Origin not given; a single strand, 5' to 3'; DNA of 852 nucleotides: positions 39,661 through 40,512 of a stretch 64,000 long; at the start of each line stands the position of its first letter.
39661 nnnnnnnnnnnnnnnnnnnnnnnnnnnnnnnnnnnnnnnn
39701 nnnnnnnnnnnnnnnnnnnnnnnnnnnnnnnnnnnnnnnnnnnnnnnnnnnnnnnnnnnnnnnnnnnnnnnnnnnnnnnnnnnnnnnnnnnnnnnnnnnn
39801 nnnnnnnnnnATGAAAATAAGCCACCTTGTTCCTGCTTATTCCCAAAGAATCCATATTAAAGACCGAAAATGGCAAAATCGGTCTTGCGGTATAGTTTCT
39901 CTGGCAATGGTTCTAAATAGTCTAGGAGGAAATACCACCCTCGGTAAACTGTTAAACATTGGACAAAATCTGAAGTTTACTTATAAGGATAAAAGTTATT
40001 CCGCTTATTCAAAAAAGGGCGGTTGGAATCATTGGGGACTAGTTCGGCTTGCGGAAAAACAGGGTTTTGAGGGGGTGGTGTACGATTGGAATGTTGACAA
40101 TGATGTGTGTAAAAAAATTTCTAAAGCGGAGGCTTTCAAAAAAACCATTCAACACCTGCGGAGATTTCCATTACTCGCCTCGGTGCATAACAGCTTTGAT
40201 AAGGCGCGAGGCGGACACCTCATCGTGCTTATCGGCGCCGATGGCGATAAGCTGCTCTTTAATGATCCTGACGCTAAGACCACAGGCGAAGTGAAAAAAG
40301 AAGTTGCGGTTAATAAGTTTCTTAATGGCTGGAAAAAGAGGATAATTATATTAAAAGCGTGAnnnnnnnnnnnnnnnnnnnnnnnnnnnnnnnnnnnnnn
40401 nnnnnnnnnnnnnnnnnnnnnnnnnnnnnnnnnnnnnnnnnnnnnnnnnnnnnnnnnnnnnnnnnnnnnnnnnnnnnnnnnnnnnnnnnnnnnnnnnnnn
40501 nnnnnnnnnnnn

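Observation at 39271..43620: tRNA-bounded accessory module: peptidase trio, membrane proteins and a foreign gene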

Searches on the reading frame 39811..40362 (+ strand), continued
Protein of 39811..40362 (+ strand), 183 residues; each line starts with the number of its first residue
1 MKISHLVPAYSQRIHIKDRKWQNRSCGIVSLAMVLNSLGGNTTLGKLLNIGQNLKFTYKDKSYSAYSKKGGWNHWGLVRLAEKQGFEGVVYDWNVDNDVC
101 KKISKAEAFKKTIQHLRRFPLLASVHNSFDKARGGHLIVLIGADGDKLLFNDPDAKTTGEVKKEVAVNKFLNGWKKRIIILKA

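Call 49: search_protein_families(library=pfam, proteins=[L107:4157-6568:+, L112:8498-10966:+, L092:965-2194:+, L102:4271-5518:+, L111:6571-7227:+, L107:2384-3634:+, L097:2738-3268:-, L087:8498-9079:+, L089:818-1945:+, L089:1955-2695:+], max_evalue=0.001)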
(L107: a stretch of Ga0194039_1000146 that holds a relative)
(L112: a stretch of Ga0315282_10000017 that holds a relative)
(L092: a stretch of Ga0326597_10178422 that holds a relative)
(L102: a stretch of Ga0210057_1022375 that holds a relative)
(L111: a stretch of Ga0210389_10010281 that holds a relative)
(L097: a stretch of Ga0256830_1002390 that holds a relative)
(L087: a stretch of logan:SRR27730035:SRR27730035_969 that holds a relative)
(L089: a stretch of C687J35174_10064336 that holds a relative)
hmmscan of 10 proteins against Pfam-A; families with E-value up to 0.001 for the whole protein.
L107:4157-6568:+ (803 aa): 5 families
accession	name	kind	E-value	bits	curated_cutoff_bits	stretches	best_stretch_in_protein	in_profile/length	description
PF13603.12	tRNA-synt_1_2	-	4.7e-66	222.2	25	1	222-403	1-184/185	Leucyl-tRNA synthetase, editing domain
PF00133.28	tRNA-synt_1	-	3.3e-51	174.8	22.7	2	14-226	1-226/414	tRNA synthetases class I (I, L, M and V)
PF09334.17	tRNA-synt_1g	-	2.6e-27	96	20.1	1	42-184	7-145/391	tRNA synthetases class I (M)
PF08264.19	Anticodon_1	-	3.6e-20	72.8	25.1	1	652-760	4-139/148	Anticodon-binding domain of tRNA ligase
PF01406.26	tRNA-synt_1e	-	0.00071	19.5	27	0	529-609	208-281/301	tRNA synthetases class I (C) catalytic domain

L112:8498-10966:+ (822 aa): 5 families
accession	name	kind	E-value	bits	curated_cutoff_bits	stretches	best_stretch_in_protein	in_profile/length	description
PF13603.12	tRNA-synt_1_2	-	1.3e-65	220.8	25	1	222-405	1-184/185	Leucyl-tRNA synthetase, editing domain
PF00133.28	tRNA-synt_1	-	2.2e-49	168.8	22.7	2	12-224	1-224/414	tRNA synthetases class I (I, L, M and V)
PF08264.19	Anticodon_1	-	4.8e-26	91.8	25.1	1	656-785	3-146/148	Anticodon-binding domain of tRNA ligase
PF09334.17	tRNA-synt_1g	-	7.2e-26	91.3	20.1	1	40-182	7-145/391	tRNA synthetases class I (M)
PF01406.26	tRNA-synt_1e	-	0.00029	20.8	27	0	564-627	235-296/301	tRNA synthetases class I (C) catalytic domain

L092:965-2194:+ (409 aa): 3 families
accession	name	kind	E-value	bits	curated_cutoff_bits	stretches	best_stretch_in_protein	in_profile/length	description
PF08245.18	Mur_ligase_M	-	1e-24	88.1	24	1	97-201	1-121/200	Mur ligase middle domain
PF02875.26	Mur_ligase_C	-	3.1e-11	44.7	28.4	1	271-383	1-125/127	Mur ligase, glutamate ligase domain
PF21799.2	MurD-like_N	-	2.3e-05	25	27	0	50-80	57-87/88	Mur ligase MurD-like, N-terminal domain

L102:4271-5518:+ (415 aa): 4 families
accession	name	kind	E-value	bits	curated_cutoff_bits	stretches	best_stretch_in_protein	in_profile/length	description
PF08245.18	Mur_ligase_M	-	4.6e-18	66.3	24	1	100-223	1-140/200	Mur ligase middle domain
PF21799.2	MurD-like_N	-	2.2e-06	28.3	27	0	52-81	56-85/88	Mur ligase MurD-like, N-terminal domain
PF02875.26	Mur_ligase_C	-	4e-05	24.9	28.4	1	275-388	2-125/127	Mur ligase, glutamate ligase domain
PF00044.30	Gp_dh_N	-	0.00058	20.5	31.7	0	11-61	1-50/101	Glyceraldehyde 3-phosphate dehydrogenase, NAD binding domain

L111:6571-7227:+ (219 aa): 2 families
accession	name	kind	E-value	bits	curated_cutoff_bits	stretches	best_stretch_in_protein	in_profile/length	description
PF08245.18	Mur_ligase_M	-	4e-12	47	24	1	129-218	1-99/200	Mur ligase middle domain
PF21799.2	MurD-like_N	-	8.1e-06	26.5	27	1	14-106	1-86/88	Mur ligase MurD-like, N-terminal domain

L107:2384-3634:+ (416 aa): 2 families
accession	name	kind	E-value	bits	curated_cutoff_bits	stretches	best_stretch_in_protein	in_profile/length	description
PF00208.27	ELFV_dehydrog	-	4.2e-72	243.2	23.4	1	179-413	1-241/241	Glutamate/Leucine/Phenylalanine/Valine dehydrogenase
PF02812.23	ELFV_dehydrog_N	-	5e-56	188.4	25.3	1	33-160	1-128/129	Glu/Leu/Phe/Val dehydrogenase, dimerisation domain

L097:2738-3268:- (176 aa): 1 family
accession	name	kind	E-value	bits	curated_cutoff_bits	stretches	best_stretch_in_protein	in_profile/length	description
PF03350.21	UPF0114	-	3.3e-35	121.3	23.1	1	17-133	1-117/117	Uncharacterized protein family, UPF0114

L087:8498-9079:+ (193 aa): 0 families

L089:818-1945:+ (375 aa): 2 families
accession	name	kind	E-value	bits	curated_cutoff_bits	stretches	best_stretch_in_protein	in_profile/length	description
PF01409.25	tRNA-synt_2d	-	3.1e-51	174.7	19.8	1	41-270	14-245/246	tRNA synthetases class II core domain (F)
PF03147.19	FDX-ACB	-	1.5e-25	89.9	31.1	1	281-375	1-94/94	Ferredoxin-fold anticodon binding domain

L089:1955-2695:+ (246 aa): 2 families
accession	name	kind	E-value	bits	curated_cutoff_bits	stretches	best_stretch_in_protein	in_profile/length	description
PF13480.13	Acetyltransf_6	-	7.1e-05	23.4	22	1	133-195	74-136/143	Acetyltransferase (GNAT) domain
PF04377.21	ATE_C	-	0.00014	22.9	25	1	104-212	7-120/122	Arginine-tRNA-protein transferase, C terminus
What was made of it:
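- On Wok / DUF2238 (Lipocone superfamily): The L087 homologue gives no hit at 1e-3 (call 49).
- L089 has NlpC-C39-monomeric PheRS followed by a protein with weak ATE_C/GNAT hits (call 49).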

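Call 52: find_related_loci(query=A1, collection=viral_contigs, flank=5000)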
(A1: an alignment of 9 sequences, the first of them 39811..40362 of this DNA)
Query A1 (183 aa) in viral_contigs; peptide patterns used: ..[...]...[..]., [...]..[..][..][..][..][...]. (x = any residue, [..] = any of these).
39 stretches matched a pattern, but none encodes a relative of the query by tblastn (E <= 1e-3).
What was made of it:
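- On Phage lysis cassette (endolysin + holin): No relatives of B in IMG/VR (call 52).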

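Call 53: search_solved_structures(query=A1, max_evalue=1, show_alignments=2)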
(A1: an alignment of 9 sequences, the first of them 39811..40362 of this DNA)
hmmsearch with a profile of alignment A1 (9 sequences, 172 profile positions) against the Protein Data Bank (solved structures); distinct sequences matched with E-value up to 1: 18.
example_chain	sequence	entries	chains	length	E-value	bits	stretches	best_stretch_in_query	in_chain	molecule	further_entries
3erv_A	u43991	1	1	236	1.5e-05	28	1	23-158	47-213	putative C39-like peptidase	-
6mpz_A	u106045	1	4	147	1.8e-05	27.7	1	25-141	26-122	Double Glycine Motif Protease domain from AMS/PCAT Transporter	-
8hf6_A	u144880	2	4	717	0.049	16.6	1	24-138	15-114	Competence factor transporting ATP-binding protein/permease ComA | Transport/processing ATP-binding protein ComA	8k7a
8hf4_A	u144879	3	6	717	0.049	16.6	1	24-138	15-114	Transport/processing ATP-binding protein ComA | Competence factor transporting ATP-binding protein/permease ComA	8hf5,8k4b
8hf7_A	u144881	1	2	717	0.049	16.6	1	24-138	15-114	Competence factor transporting ATP-binding protein/permease ComA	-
5ige_A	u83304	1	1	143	0.066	16.1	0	36-89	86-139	Thermonuclease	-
5igd_A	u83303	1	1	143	0.1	15.6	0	34-89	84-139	Thermonuclease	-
5i9p_A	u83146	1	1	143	0.18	14.7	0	37-89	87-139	Thermonuclease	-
6th5_A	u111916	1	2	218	0.2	14.6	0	25-129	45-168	Alr0975 protein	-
2btw_B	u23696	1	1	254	0.2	14.6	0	25-129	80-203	ALR0975 PROTEIN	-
6ok8_A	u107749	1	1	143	0.2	14.6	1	36-89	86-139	Thermonuclease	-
6tho_A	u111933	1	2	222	0.21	14.5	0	25-129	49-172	Alr0975 protein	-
2btw_A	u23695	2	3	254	0.3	14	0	25-129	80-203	ALR0975 PROTEIN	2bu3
5cv8_A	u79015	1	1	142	0.36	13.8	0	37-88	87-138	Thermonuclease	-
5f2d_A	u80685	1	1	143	0.45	13.4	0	33-89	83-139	Thermonuclease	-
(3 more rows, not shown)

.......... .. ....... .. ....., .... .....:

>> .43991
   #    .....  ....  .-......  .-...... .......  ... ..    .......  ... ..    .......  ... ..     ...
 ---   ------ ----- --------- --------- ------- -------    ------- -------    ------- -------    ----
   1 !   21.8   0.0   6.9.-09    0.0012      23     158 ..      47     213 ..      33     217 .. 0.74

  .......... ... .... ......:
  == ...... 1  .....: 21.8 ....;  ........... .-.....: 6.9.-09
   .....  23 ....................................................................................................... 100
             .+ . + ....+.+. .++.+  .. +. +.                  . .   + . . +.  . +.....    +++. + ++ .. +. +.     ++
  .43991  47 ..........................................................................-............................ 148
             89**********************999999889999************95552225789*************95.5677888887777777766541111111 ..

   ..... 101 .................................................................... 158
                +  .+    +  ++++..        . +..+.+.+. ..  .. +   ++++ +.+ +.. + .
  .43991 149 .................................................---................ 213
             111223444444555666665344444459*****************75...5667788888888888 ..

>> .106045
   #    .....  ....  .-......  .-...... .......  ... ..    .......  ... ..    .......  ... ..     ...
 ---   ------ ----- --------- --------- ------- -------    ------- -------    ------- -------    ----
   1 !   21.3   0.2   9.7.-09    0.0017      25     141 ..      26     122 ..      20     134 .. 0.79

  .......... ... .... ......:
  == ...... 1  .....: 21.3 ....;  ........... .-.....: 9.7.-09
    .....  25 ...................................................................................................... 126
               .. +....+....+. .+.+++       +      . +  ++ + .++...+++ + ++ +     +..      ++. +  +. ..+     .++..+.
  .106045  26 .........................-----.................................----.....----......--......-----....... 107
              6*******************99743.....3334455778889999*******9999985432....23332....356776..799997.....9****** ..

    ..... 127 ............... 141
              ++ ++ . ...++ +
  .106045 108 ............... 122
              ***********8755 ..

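Call 65: search_protein_families(library=padloc, proteins=[window:39811-40362:+], max_evalue=0.01)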
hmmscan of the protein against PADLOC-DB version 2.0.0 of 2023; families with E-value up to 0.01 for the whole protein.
window:39811-40362:+ (183 aa): 0 families

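Call 73: predict_structure(alignment_id=A1)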
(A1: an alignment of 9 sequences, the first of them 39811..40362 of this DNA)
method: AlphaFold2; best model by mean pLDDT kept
length: 183 residues; sequences in the alignment: 9
mean_pLDDT: 95.3   pTM: 0.91
mean pLDDT of the five models: 95.3, 95.3, 95.2, 95.0, 94.3
residues with pLDDT >= 90: 166; 70-90: 17; 50-70: 0; < 50: 0
segments of 3 or more residues with pLDDT < 50: none
pLDDT, mean of each block of 10 residues (from residue 1): 93 96 97 97 95 92 91 96 97 89 96 97 98 96 97 94 97 98 94
secondary structure, 60 per line:
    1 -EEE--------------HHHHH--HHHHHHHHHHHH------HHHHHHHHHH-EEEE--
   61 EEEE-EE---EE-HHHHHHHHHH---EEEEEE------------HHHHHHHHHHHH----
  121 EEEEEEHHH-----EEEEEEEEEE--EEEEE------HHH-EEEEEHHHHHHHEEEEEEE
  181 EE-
elements in order: E2-4 H19-23 H26-37 H44-53 E55-58 E61-64 H74-83 E87-92 H105-116 E121-126 E135-144 E147-151 E162-166 H167-173 E174-182

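Call 75: fold_search(model_id=the predicted structure, library=pdb)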
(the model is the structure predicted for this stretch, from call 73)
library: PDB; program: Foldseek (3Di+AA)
matches with E <= 10: 630; with E <= 0.001: 47
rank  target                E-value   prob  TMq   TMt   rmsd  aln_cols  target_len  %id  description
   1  5xe8_A                9.1e-08  1.00  0.57  0.75   5.1       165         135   21  Crystal Structure of the Peptidase Domain of Streptococcus mutans ComA (released 2017-06-28)
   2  3erv                  1.3e-07  1.00  0.66  0.61   6.0       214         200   19  Crystal structure of an putative C39-like peptidase from Bacillus anthracis (released 2008-10-14)
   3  6mpz_B                2.5e-07  1.00  0.61  0.78   4.2       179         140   19  Crystal structure of a double glycine motif protease from AMS/PCAT transporter in complex with the leader peptide (released 2019-02-06)
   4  6mpz_A                2.9e-07  1.00  0.63  0.80   2.9       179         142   18  Crystal structure of a double glycine motif protease from AMS/PCAT transporter in complex with the leader peptide (released 2019-02-06)
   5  6mpz_D                3.6e-07  1.00  0.64  0.81   2.7       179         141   20  Crystal structure of a double glycine motif protease from AMS/PCAT transporter in complex with the leader peptide (released 2019-02-06)
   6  5xe9_A                5.2e-07  1.00  0.56  0.74   4.8       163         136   21  Crystal Structure of the Complex of the Peptidase Domain of Streptococcus mutans ComA with a Small Molecule Inhibitor. (released 2017-06-28)
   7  7n87_MODEL_1_A        6.7e-07  1.00  0.59  0.71   2.5       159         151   18  Solution NMR structure of peptidase domain from Clostridium thermocellum PCAT1 (released 2021-12-29)
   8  3k8u                  1.1e-06  1.00  0.60  0.78   2.7       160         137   21  Crystal Structure of the Peptidase Domain of Streptococcus ComA, a Bi-functional ABC Transporter Involved in Quorum Sens (released 2010-02-23)
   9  9azl_A                1.2e-06  1.00  0.59  0.16   2.5       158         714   18  Cryo-EM structure of the ABC transporter PCAT1 bound with MgADP class1 (released 2024-10-30)
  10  8vp5_B                1.2e-06  1.00  0.54  0.15   5.9       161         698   17  Cryo-EM structure of the ABC transporter PCAT1 bound with ADP and Substrate (released 2024-10-30)
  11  6v9z_A                1.6e-06  1.00  0.57  0.15   4.4       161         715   16  Cryo-EM structure of PCAT1 bound to its CtA peptide substrate (released 2020-01-22)
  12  8vp9_B                3.0e-06  1.00  0.60  0.18   4.4       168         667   18  Cryo-EM structure of the cysteine-free ABC transporter PCAT1 bound with ADP and Substrate (released 2024-10-30)
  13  8vp5_A                3.4e-06  1.00  0.58  0.16   2.6       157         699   18  Cryo-EM structure of the ABC transporter PCAT1 bound with ADP and Substrate (released 2024-10-30)
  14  2bu3_A                4.3e-06  1.00  0.62  0.57   4.2       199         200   16  Acyl-enzyme intermediate between Alr0975 and glutathione at pH 3.4 (released 2005-12-14)
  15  8vpb_A                5.5e-06  1.00  0.57  0.16   4.4       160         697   18  Cryo-EM structure of the ABC transporter PCAT1 bound with MgADP_Class_2 (released 2024-10-30)
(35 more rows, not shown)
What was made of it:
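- On Peptidase C39-like (PF13529, clan CA): Foldseek probability 1.0 to ComA, LahT, PCAT1 and 3ERV, TM-score 0.55-0.66 (call 75).
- Structural neighbours of B include a gamma-Glu-Cys transpeptidase and a pseudomurein isopeptidase (call 75). The closest solved folds are the peptidase domains of ComA, LahT and PCAT1 (calls 53, 75).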

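Call 87: list_cluster_members(proteins=[window:39811-40362:+, window:40359-40976:+, window:41363-42553:-, window:42705-42971:-, window:41034-41345:+, window:43053-43394:-])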
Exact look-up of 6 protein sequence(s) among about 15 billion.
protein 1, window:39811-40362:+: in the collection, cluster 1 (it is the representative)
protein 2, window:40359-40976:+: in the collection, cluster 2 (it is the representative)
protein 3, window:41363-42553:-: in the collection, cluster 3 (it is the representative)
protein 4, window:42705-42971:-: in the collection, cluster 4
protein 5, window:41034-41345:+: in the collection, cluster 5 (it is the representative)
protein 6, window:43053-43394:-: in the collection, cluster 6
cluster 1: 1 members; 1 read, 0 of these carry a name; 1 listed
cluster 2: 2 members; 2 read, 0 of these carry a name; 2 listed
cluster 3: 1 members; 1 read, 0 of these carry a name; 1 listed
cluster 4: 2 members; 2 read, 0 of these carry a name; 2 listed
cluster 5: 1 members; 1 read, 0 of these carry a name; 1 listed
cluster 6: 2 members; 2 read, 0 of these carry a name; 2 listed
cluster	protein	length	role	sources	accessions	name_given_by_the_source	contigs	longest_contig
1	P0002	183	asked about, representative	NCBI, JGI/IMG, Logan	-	-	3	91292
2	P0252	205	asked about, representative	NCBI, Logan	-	-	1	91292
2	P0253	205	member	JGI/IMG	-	-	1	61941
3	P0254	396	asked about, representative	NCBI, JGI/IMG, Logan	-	-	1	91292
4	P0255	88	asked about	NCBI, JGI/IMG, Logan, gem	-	-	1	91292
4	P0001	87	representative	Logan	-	-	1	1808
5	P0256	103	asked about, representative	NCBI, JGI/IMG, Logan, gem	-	-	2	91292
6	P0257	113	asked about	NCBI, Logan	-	-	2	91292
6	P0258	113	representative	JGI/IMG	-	-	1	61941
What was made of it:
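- Tried and rejected: Cluster look-up gave no organism name (call 87).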

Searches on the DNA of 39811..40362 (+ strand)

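Call 77: search_rna_families(source=L086, start=4400, end=5700, threshold=evalue, max_evalue=1)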
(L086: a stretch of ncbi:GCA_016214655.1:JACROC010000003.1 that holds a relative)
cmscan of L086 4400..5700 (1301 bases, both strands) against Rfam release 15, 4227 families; matches with E-value up to 1: 6.
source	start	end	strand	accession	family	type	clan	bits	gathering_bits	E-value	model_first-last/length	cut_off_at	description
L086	4675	4924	-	RF00028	Intron_gpI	Intron;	-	44.7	50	7.7e-10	1-253/253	no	Group I catalytic intron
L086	4567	4652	-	RF03812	mir-BART19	Gene; miRNA;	-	21.2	100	0.26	1-93/93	no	mir-BART19 microRNA precursor family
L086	5107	5232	-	RF00447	IRES_Kv1_4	Cis-reg; IRES;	-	20.9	100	0.04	1-259/259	no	Voltage-gated potassium-channel Kv1.4 IRES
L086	4563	4652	+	RF04211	MIR5185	Gene; miRNA;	-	19.8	101.7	0.71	1-111/111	no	MIR5185 microRNA precursor family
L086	4586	4634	-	RF04097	MIR2630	Gene; miRNA;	-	18.2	144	0.83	1-229/229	no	MIR2630 microRNA precursor family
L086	4637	4679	-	RF00023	tmRNA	Gene;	CL00001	13.2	47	0.0068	1-374/374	no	transfer-messenger RNA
